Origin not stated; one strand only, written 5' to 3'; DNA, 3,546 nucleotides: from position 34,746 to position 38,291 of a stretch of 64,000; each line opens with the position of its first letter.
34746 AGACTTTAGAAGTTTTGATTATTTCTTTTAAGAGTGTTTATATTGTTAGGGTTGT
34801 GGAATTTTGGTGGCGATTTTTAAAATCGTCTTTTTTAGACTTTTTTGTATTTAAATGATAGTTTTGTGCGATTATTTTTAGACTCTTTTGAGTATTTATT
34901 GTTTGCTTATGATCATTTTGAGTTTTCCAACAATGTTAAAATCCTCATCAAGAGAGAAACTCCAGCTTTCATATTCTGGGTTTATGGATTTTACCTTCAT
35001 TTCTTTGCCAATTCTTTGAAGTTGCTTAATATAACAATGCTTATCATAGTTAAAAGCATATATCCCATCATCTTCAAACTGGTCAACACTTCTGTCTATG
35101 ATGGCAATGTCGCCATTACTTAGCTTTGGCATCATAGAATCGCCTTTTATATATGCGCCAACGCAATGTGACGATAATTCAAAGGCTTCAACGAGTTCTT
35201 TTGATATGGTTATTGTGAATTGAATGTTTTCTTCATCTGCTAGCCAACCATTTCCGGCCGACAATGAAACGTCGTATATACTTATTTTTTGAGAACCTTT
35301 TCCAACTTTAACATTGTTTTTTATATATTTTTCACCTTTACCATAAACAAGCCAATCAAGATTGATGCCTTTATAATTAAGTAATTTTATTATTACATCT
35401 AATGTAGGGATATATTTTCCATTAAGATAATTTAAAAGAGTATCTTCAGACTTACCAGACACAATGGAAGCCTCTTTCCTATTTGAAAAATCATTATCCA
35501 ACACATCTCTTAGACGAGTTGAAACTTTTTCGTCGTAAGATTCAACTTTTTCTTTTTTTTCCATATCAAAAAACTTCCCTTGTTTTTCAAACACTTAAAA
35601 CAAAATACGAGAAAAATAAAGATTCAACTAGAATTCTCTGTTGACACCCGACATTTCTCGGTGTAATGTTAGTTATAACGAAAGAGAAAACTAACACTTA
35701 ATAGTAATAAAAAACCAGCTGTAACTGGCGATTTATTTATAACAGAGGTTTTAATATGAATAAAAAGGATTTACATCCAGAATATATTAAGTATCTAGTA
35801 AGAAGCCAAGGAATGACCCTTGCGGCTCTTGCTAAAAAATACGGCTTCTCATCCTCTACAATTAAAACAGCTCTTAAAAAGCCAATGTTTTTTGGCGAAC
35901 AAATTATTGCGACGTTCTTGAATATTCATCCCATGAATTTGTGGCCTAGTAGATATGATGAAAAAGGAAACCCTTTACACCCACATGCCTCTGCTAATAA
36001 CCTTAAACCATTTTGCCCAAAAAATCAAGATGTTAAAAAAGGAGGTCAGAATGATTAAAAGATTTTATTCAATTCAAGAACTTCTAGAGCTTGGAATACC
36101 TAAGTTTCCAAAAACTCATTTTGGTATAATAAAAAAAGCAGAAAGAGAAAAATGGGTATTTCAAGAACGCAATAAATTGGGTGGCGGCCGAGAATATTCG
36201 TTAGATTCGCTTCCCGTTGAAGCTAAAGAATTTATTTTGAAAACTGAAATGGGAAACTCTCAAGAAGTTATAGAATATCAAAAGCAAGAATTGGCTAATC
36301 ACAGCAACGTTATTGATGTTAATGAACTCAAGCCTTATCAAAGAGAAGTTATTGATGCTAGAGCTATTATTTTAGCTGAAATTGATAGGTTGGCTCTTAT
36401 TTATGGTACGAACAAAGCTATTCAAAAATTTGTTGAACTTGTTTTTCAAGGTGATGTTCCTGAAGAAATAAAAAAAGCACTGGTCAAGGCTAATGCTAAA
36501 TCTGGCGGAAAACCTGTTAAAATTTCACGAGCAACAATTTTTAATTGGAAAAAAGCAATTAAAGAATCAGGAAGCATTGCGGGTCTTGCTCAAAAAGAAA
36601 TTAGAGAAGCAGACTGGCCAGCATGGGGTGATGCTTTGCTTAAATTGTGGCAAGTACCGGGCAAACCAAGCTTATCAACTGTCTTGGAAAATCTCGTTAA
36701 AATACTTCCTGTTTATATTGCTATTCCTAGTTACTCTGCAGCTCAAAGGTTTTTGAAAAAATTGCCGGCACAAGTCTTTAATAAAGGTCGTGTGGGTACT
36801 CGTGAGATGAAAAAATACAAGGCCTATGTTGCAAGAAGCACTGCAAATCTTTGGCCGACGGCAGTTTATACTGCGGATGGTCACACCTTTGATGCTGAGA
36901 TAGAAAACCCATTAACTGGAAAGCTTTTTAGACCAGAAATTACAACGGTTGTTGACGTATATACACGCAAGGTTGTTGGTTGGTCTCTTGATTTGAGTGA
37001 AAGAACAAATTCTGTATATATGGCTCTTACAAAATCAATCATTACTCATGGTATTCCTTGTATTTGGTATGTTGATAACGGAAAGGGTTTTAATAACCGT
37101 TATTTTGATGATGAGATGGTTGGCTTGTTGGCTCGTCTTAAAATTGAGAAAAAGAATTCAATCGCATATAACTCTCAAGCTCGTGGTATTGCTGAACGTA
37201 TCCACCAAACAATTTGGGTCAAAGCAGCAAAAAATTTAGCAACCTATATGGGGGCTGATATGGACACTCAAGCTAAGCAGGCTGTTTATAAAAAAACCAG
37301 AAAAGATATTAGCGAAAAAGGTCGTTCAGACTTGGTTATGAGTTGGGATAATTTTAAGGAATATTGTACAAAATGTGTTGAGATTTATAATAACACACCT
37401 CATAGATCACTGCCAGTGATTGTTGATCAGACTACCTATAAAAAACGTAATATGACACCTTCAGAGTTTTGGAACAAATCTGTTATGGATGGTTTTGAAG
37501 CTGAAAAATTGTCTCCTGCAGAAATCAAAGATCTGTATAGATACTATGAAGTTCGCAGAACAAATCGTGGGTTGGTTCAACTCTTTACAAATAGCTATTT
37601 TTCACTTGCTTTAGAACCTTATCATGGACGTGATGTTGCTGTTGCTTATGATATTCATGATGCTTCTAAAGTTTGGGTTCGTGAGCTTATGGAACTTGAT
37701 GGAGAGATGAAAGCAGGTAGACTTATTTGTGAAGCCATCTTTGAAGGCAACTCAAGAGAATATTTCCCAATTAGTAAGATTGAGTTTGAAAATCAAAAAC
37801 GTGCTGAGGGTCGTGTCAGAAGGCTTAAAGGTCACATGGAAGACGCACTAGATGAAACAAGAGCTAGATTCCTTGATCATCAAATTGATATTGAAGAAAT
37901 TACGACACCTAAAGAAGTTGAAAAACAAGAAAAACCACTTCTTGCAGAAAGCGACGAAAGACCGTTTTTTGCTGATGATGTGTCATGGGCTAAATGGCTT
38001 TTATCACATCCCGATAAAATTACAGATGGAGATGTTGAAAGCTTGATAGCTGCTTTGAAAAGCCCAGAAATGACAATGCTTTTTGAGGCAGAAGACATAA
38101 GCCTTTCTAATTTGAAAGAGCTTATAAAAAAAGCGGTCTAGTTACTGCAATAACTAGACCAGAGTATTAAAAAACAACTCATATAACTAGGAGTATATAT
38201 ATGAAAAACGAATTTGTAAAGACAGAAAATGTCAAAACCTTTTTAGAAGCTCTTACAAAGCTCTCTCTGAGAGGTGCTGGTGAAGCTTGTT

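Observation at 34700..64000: Near-complete Mu-like transposable prophage whose right end lies outside the window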

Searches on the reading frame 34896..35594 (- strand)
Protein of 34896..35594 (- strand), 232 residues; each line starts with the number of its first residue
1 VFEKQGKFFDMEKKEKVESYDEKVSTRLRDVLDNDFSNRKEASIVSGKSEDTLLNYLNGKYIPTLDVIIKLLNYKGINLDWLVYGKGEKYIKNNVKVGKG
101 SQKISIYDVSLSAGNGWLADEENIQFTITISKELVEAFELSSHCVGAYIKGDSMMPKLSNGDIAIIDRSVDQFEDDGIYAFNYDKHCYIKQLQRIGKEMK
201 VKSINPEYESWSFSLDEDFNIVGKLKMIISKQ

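Call 3: search_protein_families(library=pfam, proteins=[window:34896-35594:-], max_evalue=0.01)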
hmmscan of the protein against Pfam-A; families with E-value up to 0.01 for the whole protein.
window:34896-35594:- (232 aa): 4 families
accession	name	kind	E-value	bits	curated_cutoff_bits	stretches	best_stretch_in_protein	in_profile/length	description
PF00717.28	Peptidase_S24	-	3e-20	72.5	23.3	1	110-225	5-115/116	Peptidase S24-like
PF12844.13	HTH_19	-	7e-05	23.1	30.2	1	49-88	25-64/64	Helix-turn-helix domain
PF01381.28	HTH_3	-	0.00011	22.6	23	1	46-82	19-55/55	Helix-turn-helix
PF07022.19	Phage_CI_repr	-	0.0016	19.2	22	1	50-90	26-65/65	Bacteriophage CI repressor helix-turn-helix domain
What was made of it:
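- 34896..35594 (-): Repressor: HTH + S24 (LexA/CI-type) peptidase domain. Called as 222 aa (34896-35564) in the Logan annotation. Pfam Peptidase_S24 3e-20, HTH_3/HTH_19 (call 3).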

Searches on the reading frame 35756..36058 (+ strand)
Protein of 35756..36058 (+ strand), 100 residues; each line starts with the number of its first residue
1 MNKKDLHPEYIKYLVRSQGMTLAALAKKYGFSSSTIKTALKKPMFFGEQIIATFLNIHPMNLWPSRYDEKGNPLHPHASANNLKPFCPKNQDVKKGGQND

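Call 3: search_protein_families(library=pfam, proteins=[window:35756-36058:+], max_evalue=0.01)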
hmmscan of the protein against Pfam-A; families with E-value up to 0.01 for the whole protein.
window:35756-36058:+ (100 aa): 2 families
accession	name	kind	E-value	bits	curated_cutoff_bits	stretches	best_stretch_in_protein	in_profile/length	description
PF13693.12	HTH_35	-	1.4e-22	79.9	25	1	5-76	1-72/75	Winged helix-turn-helix DNA-binding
PF05043.19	Mga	-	0.0085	17.1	21.1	0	3-42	14-53/87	Mga helix-turn-helix domain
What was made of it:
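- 35756..36058 (+): Ner-like DNA-binding protein. Pfam HTH_35 1.4e-22 (call 3).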

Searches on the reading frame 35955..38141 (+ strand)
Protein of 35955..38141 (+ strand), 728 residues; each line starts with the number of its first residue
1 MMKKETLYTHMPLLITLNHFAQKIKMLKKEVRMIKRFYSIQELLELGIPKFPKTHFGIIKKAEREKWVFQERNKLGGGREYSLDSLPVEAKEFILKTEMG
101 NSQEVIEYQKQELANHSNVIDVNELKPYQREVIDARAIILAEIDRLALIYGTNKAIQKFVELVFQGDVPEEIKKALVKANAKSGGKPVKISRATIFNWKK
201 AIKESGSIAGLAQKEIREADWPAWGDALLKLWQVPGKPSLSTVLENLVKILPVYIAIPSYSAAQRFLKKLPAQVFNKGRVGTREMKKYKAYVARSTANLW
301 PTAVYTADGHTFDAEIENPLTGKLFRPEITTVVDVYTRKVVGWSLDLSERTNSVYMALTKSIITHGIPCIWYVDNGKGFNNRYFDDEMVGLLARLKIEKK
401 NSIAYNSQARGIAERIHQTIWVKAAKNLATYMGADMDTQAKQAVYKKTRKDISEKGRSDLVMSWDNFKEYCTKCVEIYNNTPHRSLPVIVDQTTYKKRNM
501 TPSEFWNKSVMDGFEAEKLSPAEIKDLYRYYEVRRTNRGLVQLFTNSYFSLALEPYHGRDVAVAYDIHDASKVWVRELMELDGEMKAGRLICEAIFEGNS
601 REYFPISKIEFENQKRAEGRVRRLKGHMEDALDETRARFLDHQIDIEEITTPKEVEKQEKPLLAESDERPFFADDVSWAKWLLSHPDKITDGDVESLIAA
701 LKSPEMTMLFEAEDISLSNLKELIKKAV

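Call 3: search_protein_families(library=pfam, proteins=[window:35955-38141:+], max_evalue=0.01)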
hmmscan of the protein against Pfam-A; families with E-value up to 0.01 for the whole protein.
window:35955-38141:+ (728 aa): 4 families
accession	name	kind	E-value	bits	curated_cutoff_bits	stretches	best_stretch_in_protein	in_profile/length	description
PF09299.17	Mu-transpos_C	-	3.8e-13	49.7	21.7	1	529-578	5-54/61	Mu transposase, C-terminal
PF02316.22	HTH_Tnp_Mu_1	-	7.4e-11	42.9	23.3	1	47-154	5-119/134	Mu DNA-binding domain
PF00665.32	rve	-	4e-09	37.1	32.6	1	329-407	26-102/102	Integrase core domain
PF02914.21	DDE_2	-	1e-05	25.8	23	1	321-384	25-90/221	Bacteriophage Mu transposase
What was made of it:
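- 36051..38141 (+): MuA-type DDE transposase, 696 aa. Pfam Mu-transpos_C, HTH_Tnp_Mu_1, rve, DDE_2 (call 3).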

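Call 9: search_dna_similar(query=window:35955-38141:+, collection=phages, mode=protein, max_rows=20)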
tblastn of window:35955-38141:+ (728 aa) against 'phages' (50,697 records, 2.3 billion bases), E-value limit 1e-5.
Records with a match: 288; places in all: 288; records where one place covers at least 80% of the query: 137.
Best place of each record, by identity: <60% 288.
By first word of the organism name: Pseudomonas 120; Ralstonia 91; Vibrio 12; Escherichia 8; Bacteriophage 7; Rhodobacter 5; Yersinia 5; Burkholderia 4; Rhodovulum 4; Klebsiella 3; and 20 more.
By host as written in the record: Ralstonia solanacearum 64; - 45; Pseudomonas aeruginosa 33; Pseudomonas aeruginosa PA14 32; Vibrio sp. 9; Ralstonia solanacearum Race 3, Biovar 1 6; Yersinia pestis EV76-CN 4; Escherichia coli 3; and 71 more.
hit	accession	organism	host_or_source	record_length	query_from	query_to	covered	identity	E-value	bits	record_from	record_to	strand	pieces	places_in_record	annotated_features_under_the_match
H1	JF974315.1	Rhizobium phage RR1-B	Rhizobium radiobacter P007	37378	51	725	93%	35.2%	2e-113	383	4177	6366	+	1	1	transposase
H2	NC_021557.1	Rhizobium phage RR1-B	Rhizobium radiobacter P007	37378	51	725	93%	35.2%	2e-113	383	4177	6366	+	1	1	transposase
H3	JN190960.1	Rhodobacter phage RcapMu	Rhodobacter capsulatus SB1003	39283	37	725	95%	34.0%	6e-109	370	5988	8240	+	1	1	transposase A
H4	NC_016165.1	Rhodobacter phage RcapMu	Rhodobacter capsulatus SB1003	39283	37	725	95%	34.0%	6e-109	370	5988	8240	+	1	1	transposase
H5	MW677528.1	Rhodobacter phage RcWaterboi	Rhodobacter capsulatus YW1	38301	37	725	95%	33.7%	1e-107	366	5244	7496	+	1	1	13: transposase A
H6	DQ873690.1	Pseudomonas phage MP22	Pseudomonas aeruignosa PA14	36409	34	637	83%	38.0%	7e-120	402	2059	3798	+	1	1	orf6: transposase A | orf5: hypothetical protein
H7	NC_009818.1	Pseudomonas phage MP22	Pseudomonas aeruginosa UCBPP-PA14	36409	34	637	83%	38.0%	7e-120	402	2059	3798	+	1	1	orf6: transposase | orf5: hypothetical protein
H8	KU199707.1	Pseudomonas phage JBD16C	Pseudomonas aeruginosa PA14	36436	34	637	83%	38.0%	7e-120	402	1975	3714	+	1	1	transposase A | hypothetical protein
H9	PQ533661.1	Pseudomonas phage Paws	Pseudomonas aeruginosa PA14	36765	34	637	83%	38.0%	7e-120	402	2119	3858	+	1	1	transposase | hypothetical protein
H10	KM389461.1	Pseudomonas phage F_TK432sp/Pa1651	-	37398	34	637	83%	38.0%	7e-120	402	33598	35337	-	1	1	record has no annotation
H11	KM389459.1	Pseudomonas phage F_ET309sp/Pa1651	-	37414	34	637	83%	38.0%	7e-120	402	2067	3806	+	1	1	record has no annotation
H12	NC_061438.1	Pseudomonas phage F_ET309sp/Pa1651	-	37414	34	637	83%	38.0%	7e-120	402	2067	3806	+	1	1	transposase | hypothetical protein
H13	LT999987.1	Pseudomonas phage vB_PaeS_PAO1_HW12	-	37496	34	637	83%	37.8%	3e-119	400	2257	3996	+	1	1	record has no annotation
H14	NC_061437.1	Pseudomonas phage vB_PaeS_PAO1_HW12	-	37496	34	637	83%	37.8%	3e-119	400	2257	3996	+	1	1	DNA-binding protein | hypothetical protein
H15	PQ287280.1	Pseudomonas phage Komp_PA14_H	Pseudomonas aeruginosa PA14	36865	34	637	83%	37.8%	1e-117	395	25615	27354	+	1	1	transposase | hypothetical protein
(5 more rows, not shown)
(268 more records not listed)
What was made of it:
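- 36051..38141 (+): At most 38% identical to any deposited phage (call 9).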

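Call 16: find_encoding_contigs(protein=window:35955-38141:+, flank=10000, max_places=6)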
Protein window:35955-38141:+ (728 aa): no gene with exactly this product is on record in the collection.

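Call 17: find_homologous_proteins(query=window:35955-38141:+, max_evalue=1e-20)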
Query window:35955-38141:+ (728 aa): 1130 proteins with E <= 1e-20 among 8000 candidates; the best 120 are listed.
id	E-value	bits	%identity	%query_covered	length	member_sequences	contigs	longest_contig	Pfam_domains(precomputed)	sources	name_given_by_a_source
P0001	0.0e+0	1577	100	96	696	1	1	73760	PF00665.33,PF09299.18,PF02316.23,PF02914.22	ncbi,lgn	ncbi:MAG: Mu transposase C-terminal domain-containing protein [Alphaproteobacteria bacterium]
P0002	0.0e+0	1046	65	95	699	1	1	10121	PF00665.33,PF09299.18,PF02316.23,PF02914.22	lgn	-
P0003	0.0e+0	1040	65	95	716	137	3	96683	PF00665.33,PF09299.18,PF02316.23,PF02914.22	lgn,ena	-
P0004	0.0e+0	1034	66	95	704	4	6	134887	PF00665.33,PF09299.18,PF02316.23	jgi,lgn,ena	jgi:transposase-like Mu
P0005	0.0e+0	1026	65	95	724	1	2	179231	PF00665.33,PF09299.18,PF02316.23,PF02914.22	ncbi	-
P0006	5.3e-296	1002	65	95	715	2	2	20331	PF00665.33,PF09299.18,PF02316.23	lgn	-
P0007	1.2e-294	997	63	96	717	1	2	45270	PF00665.33,PF09299.18,PF02316.23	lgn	-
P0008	1.3e-294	997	64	95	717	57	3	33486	PF00665.33,PF09299.18,PF02316.23,PF02914.22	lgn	-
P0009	8.3e-293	991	64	95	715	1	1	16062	PF00665.33,PF09299.18,PF02316.23,PF02914.22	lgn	-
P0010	6.1e-285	965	61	95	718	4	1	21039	PF00665.33,PF09299.18,PF02316.23,PF02914.22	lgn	-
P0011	1.5e-284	964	61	96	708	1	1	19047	PF00665.33,PF09299.18,PF02316.23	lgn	-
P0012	2.7e-242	824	55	95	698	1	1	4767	PF00665.33,PF09299.18,PF02316.23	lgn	-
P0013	3.5e-233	794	53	95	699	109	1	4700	PF00665.33,PF09299.18,PF02316.23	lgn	-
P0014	2.4e-228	778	52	95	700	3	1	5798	PF00665.33,PF09299.18,PF02316.23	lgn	-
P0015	8.3e-171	588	44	96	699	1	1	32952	PF00665.33,PF09299.18,PF02316.23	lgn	-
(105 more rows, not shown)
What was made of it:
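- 36051..38141 (+): 100% identical to P0001 (call 17).
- Checked: MuA is 696 aa, against 698-724 aa in its closest homologues (call 17).
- NCBI gives the name 'Alphaproteobacteria bacterium' (call 17).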

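Call 19: find_encoding_contigs(protein=P0001, flank=10000, max_places=4)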
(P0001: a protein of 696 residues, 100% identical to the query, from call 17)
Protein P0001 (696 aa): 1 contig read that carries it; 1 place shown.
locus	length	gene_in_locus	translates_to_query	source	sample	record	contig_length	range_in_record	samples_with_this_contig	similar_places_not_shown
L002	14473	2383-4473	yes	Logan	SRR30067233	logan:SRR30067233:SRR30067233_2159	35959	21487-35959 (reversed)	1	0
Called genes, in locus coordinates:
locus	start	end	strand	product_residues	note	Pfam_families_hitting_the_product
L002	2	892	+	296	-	?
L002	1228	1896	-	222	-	PF00717:Peptidase_S24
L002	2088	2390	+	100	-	PF13693:HTH_35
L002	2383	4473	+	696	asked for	PF02316:HTH_Tnp_Mu_1, PF02914:DDE_2 (faint), PF00665:rve (weak), PF09299:Mu-transpos_C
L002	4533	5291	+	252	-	PF05621:TniB (weak), PF13401:AAA_22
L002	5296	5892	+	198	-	-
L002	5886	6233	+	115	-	-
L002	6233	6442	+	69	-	-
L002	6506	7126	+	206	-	PF11363:DUF3164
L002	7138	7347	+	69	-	-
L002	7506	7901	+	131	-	PF06252:GemA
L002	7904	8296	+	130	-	PF08765:Mor (faint)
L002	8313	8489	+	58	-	-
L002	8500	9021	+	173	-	-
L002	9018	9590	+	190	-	-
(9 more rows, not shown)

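Call 26: find_related_loci(query=P0001, collection=viral_contigs, flank=10000)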
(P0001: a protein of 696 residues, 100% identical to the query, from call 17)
Query P0001 (696 aa) in viral_contigs; peptide patterns used: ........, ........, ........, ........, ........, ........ (x = any residue, [..] = any of these).
22 stretches matched a pattern, but none encodes a relative of the query by tblastn (E <= 1e-3).

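Call 28: find_related_loci(query=A1, collection=viral_contigs, flank=10000)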
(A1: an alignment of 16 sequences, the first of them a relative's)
Query A1 (696 aa) in viral_contigs; peptide patterns used: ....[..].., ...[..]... (x = any residue, [..] = any of these).
429 stretches matched a pattern; 380 encode a relative of the query (tblastn E <= 1e-3); the best 80 are kept; 80 distinct loci.
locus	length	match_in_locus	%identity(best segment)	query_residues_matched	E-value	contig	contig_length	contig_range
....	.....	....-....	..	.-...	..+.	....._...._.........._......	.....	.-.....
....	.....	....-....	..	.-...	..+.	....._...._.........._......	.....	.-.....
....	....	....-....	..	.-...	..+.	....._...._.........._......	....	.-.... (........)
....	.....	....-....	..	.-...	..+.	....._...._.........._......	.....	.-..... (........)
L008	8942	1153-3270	65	1-694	0e+0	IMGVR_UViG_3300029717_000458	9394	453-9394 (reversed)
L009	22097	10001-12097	53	1-695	0e+0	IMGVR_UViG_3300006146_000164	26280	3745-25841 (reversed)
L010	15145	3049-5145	53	1-695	0e+0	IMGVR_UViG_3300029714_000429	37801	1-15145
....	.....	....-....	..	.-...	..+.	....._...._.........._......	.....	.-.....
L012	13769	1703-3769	43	5-696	5e-177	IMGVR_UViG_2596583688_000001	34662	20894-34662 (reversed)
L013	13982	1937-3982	42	5-671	2e-170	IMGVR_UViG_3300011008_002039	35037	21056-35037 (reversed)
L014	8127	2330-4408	42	5-694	5e-165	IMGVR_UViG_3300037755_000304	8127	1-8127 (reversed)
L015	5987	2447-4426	41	3-661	1e-164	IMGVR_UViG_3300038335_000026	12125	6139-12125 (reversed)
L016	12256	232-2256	43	5-696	1e-173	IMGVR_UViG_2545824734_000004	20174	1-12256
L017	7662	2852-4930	41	2-684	1e-156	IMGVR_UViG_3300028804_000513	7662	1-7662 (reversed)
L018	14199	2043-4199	39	2-696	2e-153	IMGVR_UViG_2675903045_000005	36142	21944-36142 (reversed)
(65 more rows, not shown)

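Call 38: find_related_loci(query=A1, collection=genome_contigs, flank=10000)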
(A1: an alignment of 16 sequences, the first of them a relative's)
Query A1 (696 aa) in genome_contigs; peptide patterns used: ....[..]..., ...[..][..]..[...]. (x = any residue, [..] = any of these).
331 stretches matched a pattern; 205 encode a relative of the query (tblastn E <= 1e-3); the best 80 are kept; 80 distinct loci.
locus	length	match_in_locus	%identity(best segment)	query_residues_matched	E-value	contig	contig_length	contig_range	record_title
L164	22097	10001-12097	53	1-695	0e+0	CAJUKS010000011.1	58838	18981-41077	MAG TPA_asm: uncultured Alphaproteobacteria bacterium isolate MGBC160833 genome assembly, contig: MGBC160833.11, whole g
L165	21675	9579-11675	53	1-695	0e+0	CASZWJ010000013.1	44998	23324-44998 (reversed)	MAG: uncultured Alphaproteobacteria bacterium isolate extra-SRR5580761.40_1677796859 genome assembly, contig: NODE_906_l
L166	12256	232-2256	43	5-696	1e-173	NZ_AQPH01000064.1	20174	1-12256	Magnetospirillum fulvum MGU-K5 contig00064, whole genome shotgun sequence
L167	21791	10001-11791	47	1-608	3e-167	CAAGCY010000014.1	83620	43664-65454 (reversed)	MAG TPA_asm: Alphaproteobacteria bacterium, isolate HGM16787, WGS project CAAGCY010000000 data, contig: SRS476139_58_k11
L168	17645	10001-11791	46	1-608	1e-165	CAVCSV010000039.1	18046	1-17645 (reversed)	Limosilactobacillus gorillae isolate H07622-L1_cleanbin_000006 genome assembly, contig: Spades_H07622-L1_contig_1702, wh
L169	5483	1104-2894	46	1-608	7e-168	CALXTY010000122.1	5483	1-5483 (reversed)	MAG: uncultured Alphaproteobacteria bacterium isolate BRZ_DM__bin96 genome assembly, contig: BRZ_DM__NODE_19965_length_5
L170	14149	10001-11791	47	1-608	3e-164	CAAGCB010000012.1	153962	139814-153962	MAG TPA_asm: Alphaproteobacteria bacterium, isolate HGM16793, WGS project CAAGCB010000000 data, contig: SRS476094_28_k11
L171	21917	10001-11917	44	1-649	1e-163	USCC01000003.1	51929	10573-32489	uncultured Rhodospirillaceae bacterium isolate UMGS1574 genome assembly, contig: NODE_338_length_51929_cov_7.405328, who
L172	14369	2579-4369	45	1-608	2e-163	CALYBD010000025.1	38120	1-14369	MAG: uncultured Alphaproteobacteria bacterium isolate BRZ_CT__bin99 genome assembly, contig: BRZ_CT__NODE_1491_length_38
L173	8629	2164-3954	46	1-608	4e-163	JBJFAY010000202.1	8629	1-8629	MAG: Alphaproteobacteria bacterium isolate PUUB15_bin.049 NODE_8955_length_8629_cov_5.737229, whole genome shotgun seque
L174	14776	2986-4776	45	1-608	4e-162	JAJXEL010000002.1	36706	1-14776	MAG: Alphaproteobacteria bacterium isolate C13_60.fa NODE_351_length_36706_cov_73.512837, whole genome shotgun sequence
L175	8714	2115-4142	42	3-678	2e-161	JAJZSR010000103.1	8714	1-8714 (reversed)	MAG: Proteobacteria bacterium isolate SKS3.bin47 NODE_13684_length_8714_cov_2.984162, whole genome shotgun sequence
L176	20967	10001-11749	43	5-611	5e-152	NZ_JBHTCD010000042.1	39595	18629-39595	Insolitispirillum peregrinum strain CCUG 13795 GCM70025272_91, whole genome shotgun sequence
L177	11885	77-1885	42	92-691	4e-151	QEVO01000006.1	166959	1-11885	MAG: Proteobacteria bacterium isolate PRO5 J3_scaffold_38, whole genome shotgun sequence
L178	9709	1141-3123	40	29-684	2e-149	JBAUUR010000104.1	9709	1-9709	MAG: Gallionellaceae bacterium isolate MFD05931_ilm_asm_bin2 k127_238681, whole genome shotgun sequence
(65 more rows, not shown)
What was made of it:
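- The nearest genome hits are alphaproteobacterial gut MAGs (call 38).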
